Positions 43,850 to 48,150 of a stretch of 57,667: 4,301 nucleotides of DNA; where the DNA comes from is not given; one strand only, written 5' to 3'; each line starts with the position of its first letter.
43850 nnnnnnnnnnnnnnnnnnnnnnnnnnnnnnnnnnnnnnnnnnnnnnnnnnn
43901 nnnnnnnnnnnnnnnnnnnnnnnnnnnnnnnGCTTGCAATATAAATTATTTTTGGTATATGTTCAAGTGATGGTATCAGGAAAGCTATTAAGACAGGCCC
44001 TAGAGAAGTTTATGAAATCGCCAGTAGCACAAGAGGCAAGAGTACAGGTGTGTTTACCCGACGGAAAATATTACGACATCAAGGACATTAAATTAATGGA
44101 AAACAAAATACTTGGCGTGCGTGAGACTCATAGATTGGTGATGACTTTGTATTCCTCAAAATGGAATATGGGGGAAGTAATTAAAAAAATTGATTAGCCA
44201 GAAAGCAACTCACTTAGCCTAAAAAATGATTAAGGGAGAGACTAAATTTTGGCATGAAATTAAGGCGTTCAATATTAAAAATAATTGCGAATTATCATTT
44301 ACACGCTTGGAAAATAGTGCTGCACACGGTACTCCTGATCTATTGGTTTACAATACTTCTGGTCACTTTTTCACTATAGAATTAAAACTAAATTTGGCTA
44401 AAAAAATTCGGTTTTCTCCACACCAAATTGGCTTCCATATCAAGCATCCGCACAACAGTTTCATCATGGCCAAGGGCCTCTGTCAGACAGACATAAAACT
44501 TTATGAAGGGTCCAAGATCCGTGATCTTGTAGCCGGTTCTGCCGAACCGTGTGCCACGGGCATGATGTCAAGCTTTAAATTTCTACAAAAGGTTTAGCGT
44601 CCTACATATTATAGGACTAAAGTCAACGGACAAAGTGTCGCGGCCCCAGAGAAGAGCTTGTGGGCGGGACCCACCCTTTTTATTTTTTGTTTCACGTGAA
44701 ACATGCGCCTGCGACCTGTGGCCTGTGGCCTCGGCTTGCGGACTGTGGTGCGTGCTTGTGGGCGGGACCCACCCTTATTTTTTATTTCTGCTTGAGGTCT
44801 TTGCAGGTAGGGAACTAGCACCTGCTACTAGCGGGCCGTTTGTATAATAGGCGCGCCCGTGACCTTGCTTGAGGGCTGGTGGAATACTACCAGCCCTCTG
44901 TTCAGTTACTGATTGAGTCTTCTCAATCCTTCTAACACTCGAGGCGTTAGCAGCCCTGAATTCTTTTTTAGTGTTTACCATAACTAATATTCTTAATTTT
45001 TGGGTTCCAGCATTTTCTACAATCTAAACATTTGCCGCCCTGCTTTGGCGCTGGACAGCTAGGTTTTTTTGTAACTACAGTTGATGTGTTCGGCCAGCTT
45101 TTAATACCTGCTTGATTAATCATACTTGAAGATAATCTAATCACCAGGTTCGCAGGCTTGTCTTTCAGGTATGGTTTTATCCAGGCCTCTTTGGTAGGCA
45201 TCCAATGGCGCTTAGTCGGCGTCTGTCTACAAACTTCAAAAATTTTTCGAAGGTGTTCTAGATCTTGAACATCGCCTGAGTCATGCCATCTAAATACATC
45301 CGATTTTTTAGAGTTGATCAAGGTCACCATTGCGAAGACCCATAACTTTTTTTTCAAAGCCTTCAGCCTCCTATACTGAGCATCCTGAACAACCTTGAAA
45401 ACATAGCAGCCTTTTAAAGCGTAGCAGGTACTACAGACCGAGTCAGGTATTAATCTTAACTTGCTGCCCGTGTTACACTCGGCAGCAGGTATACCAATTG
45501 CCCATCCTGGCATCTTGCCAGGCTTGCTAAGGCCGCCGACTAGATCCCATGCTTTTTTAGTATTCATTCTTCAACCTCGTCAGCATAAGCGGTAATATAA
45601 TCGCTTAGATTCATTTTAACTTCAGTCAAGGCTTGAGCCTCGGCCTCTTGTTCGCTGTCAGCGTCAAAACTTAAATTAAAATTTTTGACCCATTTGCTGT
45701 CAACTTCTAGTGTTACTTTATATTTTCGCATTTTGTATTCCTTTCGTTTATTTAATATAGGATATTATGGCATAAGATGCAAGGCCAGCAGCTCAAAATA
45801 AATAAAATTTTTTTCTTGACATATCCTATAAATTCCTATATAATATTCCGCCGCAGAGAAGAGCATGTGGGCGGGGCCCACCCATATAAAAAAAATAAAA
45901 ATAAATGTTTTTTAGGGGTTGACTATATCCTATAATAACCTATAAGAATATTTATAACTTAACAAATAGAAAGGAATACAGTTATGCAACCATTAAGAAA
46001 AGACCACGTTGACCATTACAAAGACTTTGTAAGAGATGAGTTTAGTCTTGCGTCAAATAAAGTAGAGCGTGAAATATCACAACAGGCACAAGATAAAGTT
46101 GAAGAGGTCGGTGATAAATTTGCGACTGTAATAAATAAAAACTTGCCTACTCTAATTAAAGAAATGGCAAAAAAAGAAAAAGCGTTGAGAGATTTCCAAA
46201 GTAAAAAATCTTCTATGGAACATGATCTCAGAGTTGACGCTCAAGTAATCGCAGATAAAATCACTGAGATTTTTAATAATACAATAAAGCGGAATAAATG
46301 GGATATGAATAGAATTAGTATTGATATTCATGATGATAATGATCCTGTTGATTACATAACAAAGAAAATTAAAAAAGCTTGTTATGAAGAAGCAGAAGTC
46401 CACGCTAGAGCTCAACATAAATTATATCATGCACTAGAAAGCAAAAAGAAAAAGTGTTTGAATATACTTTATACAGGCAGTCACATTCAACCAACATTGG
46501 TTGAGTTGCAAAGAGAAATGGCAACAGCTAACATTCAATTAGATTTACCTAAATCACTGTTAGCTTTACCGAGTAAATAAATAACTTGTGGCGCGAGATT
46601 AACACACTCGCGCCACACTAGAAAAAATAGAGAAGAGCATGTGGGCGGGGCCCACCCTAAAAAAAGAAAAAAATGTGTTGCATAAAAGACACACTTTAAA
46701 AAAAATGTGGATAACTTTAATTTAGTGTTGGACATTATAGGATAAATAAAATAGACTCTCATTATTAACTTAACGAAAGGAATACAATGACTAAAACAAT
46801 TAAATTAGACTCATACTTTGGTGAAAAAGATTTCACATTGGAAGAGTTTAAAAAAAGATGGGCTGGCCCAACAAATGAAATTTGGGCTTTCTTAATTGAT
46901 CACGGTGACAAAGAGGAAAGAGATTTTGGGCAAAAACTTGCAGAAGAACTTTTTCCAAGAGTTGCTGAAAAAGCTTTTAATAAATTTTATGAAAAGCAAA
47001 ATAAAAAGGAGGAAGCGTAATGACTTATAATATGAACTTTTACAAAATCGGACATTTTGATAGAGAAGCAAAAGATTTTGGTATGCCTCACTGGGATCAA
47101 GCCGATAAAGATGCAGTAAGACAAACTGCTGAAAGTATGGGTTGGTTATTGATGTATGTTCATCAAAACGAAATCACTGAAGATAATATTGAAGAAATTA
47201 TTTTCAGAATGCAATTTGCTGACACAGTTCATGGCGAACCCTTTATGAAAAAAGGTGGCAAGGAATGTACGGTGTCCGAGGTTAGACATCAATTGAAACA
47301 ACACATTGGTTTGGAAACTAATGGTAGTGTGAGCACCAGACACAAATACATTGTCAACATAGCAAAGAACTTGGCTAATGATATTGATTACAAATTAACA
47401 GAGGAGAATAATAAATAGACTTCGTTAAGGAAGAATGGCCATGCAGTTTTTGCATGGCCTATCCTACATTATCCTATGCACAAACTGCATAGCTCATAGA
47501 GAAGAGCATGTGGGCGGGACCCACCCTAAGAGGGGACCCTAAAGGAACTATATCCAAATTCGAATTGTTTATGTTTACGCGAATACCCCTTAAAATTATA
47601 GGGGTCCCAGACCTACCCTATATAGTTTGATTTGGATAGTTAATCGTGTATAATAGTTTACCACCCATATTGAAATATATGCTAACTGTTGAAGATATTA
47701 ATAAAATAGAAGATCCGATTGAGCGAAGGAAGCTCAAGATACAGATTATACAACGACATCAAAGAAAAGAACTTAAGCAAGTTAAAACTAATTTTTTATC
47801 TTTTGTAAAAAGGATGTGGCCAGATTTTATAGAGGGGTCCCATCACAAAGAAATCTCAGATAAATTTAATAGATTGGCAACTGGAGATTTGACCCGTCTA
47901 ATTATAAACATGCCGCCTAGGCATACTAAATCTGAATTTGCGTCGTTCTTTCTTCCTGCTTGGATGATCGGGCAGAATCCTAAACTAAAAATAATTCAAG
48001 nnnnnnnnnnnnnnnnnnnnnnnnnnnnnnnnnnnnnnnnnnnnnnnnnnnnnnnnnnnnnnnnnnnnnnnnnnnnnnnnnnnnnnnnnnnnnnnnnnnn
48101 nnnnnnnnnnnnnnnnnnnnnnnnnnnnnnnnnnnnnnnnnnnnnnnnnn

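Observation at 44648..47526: A conserved 29-nt GC-rich stem-loop element (4 full and 1 partial copy) brackets the early gene cassettes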

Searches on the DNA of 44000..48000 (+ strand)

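Call 6: search_dna_similar(query=window:44000-48000:+, collection=phages, mode=near, max_rows=30)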
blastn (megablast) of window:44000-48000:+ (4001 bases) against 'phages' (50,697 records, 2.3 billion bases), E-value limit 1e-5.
No match.

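Call 29: search_rna_families(source=window, start=44300, end=47800, threshold=evalue, max_evalue=5)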
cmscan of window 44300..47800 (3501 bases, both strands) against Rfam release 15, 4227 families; matches with E-value up to 5: 2.
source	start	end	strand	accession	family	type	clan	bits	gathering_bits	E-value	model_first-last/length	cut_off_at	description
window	47426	47471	-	RF00244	mir-26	Gene; miRNA;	-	20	57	0.31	18-64/81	no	mir-26 microRNA precursor family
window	44769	44810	-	RF01100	PK-BYV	Cis-reg;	-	17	50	3.7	1-40/40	no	3'-terminal pseudoknot in BYV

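Call 89: search_dna_similar(query=window:46625-46662:+, collection=phages, mode=distant, max_evalue=1, max_rows=30)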
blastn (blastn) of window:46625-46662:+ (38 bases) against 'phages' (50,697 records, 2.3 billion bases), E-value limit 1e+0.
No match.

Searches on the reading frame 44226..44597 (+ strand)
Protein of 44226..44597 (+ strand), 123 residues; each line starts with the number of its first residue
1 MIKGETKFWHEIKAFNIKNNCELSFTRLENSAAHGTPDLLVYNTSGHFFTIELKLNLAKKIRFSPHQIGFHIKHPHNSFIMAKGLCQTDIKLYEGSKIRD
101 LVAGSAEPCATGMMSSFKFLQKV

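Call 14: search_protein_families(library=pfam, proteins=[window:44226-44597:+], max_evalue=0.01)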
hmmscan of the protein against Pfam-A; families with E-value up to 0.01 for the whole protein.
window:44226-44597:+ (123 aa): 0 families

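Call 15: search_protein_families(library=phrogs, proteins=[window:44226-44597:+], max_evalue=0.001)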
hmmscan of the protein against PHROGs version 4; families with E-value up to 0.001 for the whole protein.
window:44226-44597:+ (123 aa): 1 family
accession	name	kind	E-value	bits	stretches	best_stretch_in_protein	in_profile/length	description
phrog_2165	-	DNA, RNA and nucleotide metabolism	3.5e-08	34.4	1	4-99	3-105/141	DNA helicase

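Call 65: search_protein_families(library=pfam, proteins=[window:44226-44597:+], max_evalue=5)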
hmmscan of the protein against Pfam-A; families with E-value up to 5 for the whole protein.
window:44226-44597:+ (123 aa): 0 families

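Call 73: search_solved_structures(query=window:44226-44597:+, max_evalue=10)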
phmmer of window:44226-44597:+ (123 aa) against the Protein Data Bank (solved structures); distinct sequences matched with E-value up to 10: 2.
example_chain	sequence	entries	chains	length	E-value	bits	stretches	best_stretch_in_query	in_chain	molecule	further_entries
9axt_Ba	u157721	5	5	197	0.2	15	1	43-82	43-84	Large ribosomal subunit protein uL13A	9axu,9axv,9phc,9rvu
8esq_O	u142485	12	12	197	0.21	15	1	43-82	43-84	60S ribosomal protein L16-B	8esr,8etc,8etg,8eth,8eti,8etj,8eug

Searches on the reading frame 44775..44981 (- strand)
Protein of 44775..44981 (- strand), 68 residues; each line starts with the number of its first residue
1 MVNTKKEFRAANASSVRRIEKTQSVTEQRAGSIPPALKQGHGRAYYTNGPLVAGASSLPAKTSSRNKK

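Call 65: search_protein_families(library=pfam, proteins=[window:44775-44981:-], max_evalue=5)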
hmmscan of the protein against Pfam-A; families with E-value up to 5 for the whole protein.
window:44775-44981:- (68 aa): 0 families

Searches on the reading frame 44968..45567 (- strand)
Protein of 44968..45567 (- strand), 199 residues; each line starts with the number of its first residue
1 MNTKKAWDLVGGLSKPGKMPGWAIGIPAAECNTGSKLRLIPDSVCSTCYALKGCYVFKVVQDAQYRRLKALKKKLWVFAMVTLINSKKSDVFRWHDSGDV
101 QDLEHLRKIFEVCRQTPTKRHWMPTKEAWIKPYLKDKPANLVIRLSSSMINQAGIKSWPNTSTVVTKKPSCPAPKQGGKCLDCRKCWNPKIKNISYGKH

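Call 14: search_protein_families(library=pfam, proteins=[window:44968-45567:-], max_evalue=0.01)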
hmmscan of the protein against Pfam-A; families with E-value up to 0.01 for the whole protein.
window:44968-45567:- (199 aa): 1 family
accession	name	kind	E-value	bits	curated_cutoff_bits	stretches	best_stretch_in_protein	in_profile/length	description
PF17338.8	GP88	-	1.4e-25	91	24.4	1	14-165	18-183/230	Gene product 88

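Call 15: search_protein_families(library=phrogs, proteins=[window:44968-45567:-], max_evalue=0.001)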
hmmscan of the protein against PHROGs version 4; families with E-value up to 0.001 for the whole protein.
window:44968-45567:- (199 aa): 1 family
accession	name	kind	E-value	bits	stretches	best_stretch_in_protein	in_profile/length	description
phrog_1392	-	unknown function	2.8e-13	50.8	1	35-192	86-272/296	-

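Call 72: search_solved_structures(query=window:44968-45567:-, max_evalue=10)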
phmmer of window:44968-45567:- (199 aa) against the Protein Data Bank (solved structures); distinct sequences matched with E-value up to 10: 7.
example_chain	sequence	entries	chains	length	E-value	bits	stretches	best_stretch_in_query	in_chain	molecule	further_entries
1hra_A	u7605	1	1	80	0.25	13.9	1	18-69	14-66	RETINOIC ACID RECEPTOR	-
1dsz_A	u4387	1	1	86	0.26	13.9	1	18-69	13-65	RETINOIC ACID RECEPTOR ALPHA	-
6xwg_D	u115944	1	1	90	0.28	13.7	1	18-69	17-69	Retinoic acid receptor alpha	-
2cc1_A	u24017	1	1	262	0.65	12.6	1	23-86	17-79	Beta-lactamase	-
1vj0_A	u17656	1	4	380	1.1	11.8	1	7-81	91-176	alcohol dehydrogenase, zinc-containing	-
3t79_A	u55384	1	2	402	1.2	11.7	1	108-172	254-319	KLLA0E03807p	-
6p7w_E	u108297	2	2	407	1.3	11.6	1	108-172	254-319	Ndc10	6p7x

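Call 74: find_homologous_proteins(query=window:44968-45567:-, max_evalue=0.00001)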
Query window:44968-45567:- (199 aa): 4580 proteins with E <= 0.00001 among 4624 candidates; the best 120 are listed.
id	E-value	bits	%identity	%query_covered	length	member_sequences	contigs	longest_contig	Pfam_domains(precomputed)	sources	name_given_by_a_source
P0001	4.9e-131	453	97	100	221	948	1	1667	PF17338.9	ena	-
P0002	4.4e-117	407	86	100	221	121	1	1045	PF17338.9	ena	-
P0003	4.9e-110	384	81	100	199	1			PF17338.9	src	-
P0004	4.4e-109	381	82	100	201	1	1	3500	PF17338.9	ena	-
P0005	6.2e-107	374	78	100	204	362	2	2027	PF17338.9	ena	-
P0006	5.5e-106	371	79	100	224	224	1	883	PF17338.9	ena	-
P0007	1.6e-105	369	76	100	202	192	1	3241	PF17338.9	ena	-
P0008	6.6e-103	361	77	100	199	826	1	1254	PF17338.9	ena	-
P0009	1.6e-102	359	77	100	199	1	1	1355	PF17338.9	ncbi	-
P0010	1.9e-100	353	75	100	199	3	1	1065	PF17338.9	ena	-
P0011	5.5e-100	351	74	100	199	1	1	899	PF17338.9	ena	-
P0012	8.6e-100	350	74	100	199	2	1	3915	PF17338.9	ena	-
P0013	1.2e-99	350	74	100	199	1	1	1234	PF17338.9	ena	-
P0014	1.6e-99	350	73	100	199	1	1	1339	PF17338.9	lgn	-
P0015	1.7e-99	349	74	100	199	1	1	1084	PF17338.9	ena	-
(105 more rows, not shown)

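Call 81: predict_structure(alignment_id=A1)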
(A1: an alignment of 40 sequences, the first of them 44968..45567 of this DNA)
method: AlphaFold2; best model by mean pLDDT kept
length: 199 residues; sequences in the alignment: 40
mean_pLDDT: 63.3   pTM: 0.58
mean pLDDT of the five models: 63.3, 61.8, 60.6, 59.7, 58.9
residues with pLDDT >= 90: 34; 70-90: 51; 50-70: 30; < 50: 84
segments of 3 or more residues with pLDDT < 50: 15-38, 40-55, 96-98, 157-165, 168-199
pLDDT, mean of each block of 10 residues (from residue 1): 87 46 32 45 42 48 70 91 89 67 87 95 79 90 75 53 45 40 44 39
secondary structure, 60 per line:
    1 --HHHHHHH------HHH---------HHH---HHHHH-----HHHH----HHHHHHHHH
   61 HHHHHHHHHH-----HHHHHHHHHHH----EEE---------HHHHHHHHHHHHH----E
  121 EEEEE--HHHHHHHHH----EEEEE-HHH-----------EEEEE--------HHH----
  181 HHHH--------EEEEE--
elements in order: H3-9 H34-38 H44-47 H52-70 H76-86 E91-93 H103-115 E120-125 H128-136 E141-145 E161-165 H181-184 E193-197

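Call 83: fold_search(model_id=the predicted structure, library=pdb)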
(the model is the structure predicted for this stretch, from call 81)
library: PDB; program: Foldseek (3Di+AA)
matches with E <= 10: 506; with E <= 0.001: 0
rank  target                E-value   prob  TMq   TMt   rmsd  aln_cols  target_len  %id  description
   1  3cq4_A                5.6e-01  0.54  0.24  0.15   3.7        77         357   19  Histidinol-phosphate aminotransferase from Corynebacterium glutamicum (released 2008-07-01)
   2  6i9q                  6.3e-01  0.35  0.28  0.15  10.1       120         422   12  Structure of the mouse CD98 heavy chain ectodomain (released 2019-04-17)
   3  3cq5_A                7.1e-01  0.51  0.24  0.14   3.6        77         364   19  Histidinol-phosphate aminotransferase from Corynebacterium glutamicum in complex with PMP (released 2008-07-01)
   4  7bi7_B                7.5e-01  0.57  0.25  0.19   3.0        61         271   11  An Unexpected P-Cluster like Intermediate En Route to the Nitrogenase FeMo-co (released 2021-03-10)
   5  1vpy                  7.5e-01  0.21  0.21  0.17   6.9        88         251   14  CRYSTAL STRUCTURE OF a DUF72 family protein (EF0366) FROM ENTEROCOCCUS FAECALIS V583 AT 2.52 A RESOLUTION (released 2004-12-07)
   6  2rdm_C                8.5e-01  0.25  0.22  0.31   5.4        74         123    9  Crystal structure of response regulator receiver protein from Sinorhizobium medicae WSM419 (released 2007-10-09)
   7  4kww_D                9.5e-01  0.25  0.24  0.18  10.2       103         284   10  The crystal structure of human quinolinic acid phosphoribosyltransferase in complex with its inhibitor phthalic acid (released 2013-10-02)
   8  2jbm_A                9.5e-01  0.23  0.26  0.19  11.9       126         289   13  QPRTASE STRUCTURE FROM HUMAN (released 2007-11-13)
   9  2jbm_B                1.0e+00  0.28  0.25  0.19   9.6       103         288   11  QPRTASE STRUCTURE FROM HUMAN (released 2007-11-13)
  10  1ztv_B                1.1e+00  0.23  0.21  0.16   6.2        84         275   13  Crystal structure of a duf72 family protein (ef0366) from enterococcus faecalis v583 at 3.10 A resolution (released 2005-06-14)
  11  5dmn_A                1.1e+00  0.20  0.24  0.19  13.8       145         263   12  Crystal Structure of the Homocysteine Methyltransferase MmuM from Escherichia coli, Apo form (released 2015-11-25)
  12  7bi7_A                1.1e+00  0.47  0.25  0.18   3.0        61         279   11  An Unexpected P-Cluster like Intermediate En Route to the Nitrogenase FeMo-co (released 2021-03-10)
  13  2jbm_C                1.1e+00  0.23  0.24  0.18  10.2       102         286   11  QPRTASE STRUCTURE FROM HUMAN (released 2007-11-13)
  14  8qce_A                1.2e+00  0.54  0.28  0.18   3.8        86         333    9  Dispersin from Lactiplantibacillus paraplantarum DispLp (released 2025-03-12)
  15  8qce_B                1.3e+00  0.35  0.28  0.18   5.5       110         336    9  Dispersin from Lactiplantibacillus paraplantarum DispLp (released 2025-03-12)
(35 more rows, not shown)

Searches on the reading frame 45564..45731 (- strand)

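Call 14: search_protein_families(library=pfam, proteins=[window:45564-45731:-], max_evalue=0.01)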
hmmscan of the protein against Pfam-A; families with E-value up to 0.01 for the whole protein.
window:45564-45731:- (55 aa): 0 families

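Call 15: search_protein_families(library=phrogs, proteins=[window:45564-45731:-], max_evalue=0.001)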
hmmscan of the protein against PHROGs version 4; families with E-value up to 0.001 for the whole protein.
window:45564-45731:- (55 aa): 0 families

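Call 65: search_protein_families(library=pfam, proteins=[window:45564-45731:-], max_evalue=5)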
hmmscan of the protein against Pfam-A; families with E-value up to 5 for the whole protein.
window:45564-45731:- (55 aa): 2 families
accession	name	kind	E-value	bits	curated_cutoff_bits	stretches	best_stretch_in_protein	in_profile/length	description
PF20675.2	MPH2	-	0.012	16.9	29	1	10-50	33-73/107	Maintenance of Photosystem II under High light 2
PF15805.10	SCNM1_acidic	-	0.019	15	27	1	12-31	25-44/47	Acidic C-terminal region of sodium channel modifier 1 SCNM1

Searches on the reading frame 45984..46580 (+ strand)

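Call 14: search_protein_families(library=pfam, proteins=[window:45984-46580:+], max_evalue=0.01)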
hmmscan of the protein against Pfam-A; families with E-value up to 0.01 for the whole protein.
window:45984-46580:+ (198 aa): 0 families

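Call 15: search_protein_families(library=phrogs, proteins=[window:45984-46580:+], max_evalue=0.001)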
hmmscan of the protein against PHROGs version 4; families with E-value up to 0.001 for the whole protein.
window:45984-46580:+ (198 aa): 0 families

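Call 65: search_protein_families(library=pfam, proteins=[window:45984-46580:+], max_evalue=5)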
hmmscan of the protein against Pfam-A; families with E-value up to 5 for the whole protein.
window:45984-46580:+ (198 aa): 7 families
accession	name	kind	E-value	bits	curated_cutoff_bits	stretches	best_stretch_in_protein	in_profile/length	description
PF25526.1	LIP-1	-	0.017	14.9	34.1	1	25-105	110-191/250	Liprin-alpha-like coiled coil domain 2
PF08433.16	KTI12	-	0.12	12.2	22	1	84-187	125-222/271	Chromatin associated protein KTI12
PF25082.1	GIPC1_GH2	-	0.14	13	27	1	26-75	17-66/91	GIPC1-3 GH2 domain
PF04799.18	Fzo_mitofusin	-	0.21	11.5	27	1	12-95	72-154/161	fzo-like conserved region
PF24094.1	DEATH_SH3BP4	-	0.41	11.1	27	1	112-151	67-105/107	SH3BP4, DEATH domain-like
PF05597.16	Phasin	-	0.8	10.2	28.8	1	39-123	29-115/126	Poly(hydroxyalcanoate) granule associated protein (phasin)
PF13739.11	PdaC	-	2.5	9.7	29.1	1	27-90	10-72/95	Deacetylase PdaC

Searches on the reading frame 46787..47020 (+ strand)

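Call 14: search_protein_families(library=pfam, proteins=[window:46787-47020:+], max_evalue=0.01)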
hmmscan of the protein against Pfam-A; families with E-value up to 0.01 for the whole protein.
window:46787-47020:+ (77 aa): 0 families

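Call 15: search_protein_families(library=phrogs, proteins=[window:46787-47020:+], max_evalue=0.001)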
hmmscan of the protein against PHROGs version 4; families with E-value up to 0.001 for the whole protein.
window:46787-47020:+ (77 aa): 0 families

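Call 65: search_protein_families(library=pfam, proteins=[window:46787-47020:+], max_evalue=5)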
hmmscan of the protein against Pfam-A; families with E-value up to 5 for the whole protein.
window:46787-47020:+ (77 aa): 1 family
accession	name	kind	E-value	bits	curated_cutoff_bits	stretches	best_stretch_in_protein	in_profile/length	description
PF22401.1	Csd6-like_dimeriz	-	0.41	11.3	27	1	6-21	24-39/40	Cell-shape determining Csd6 N-terminal dimerization domain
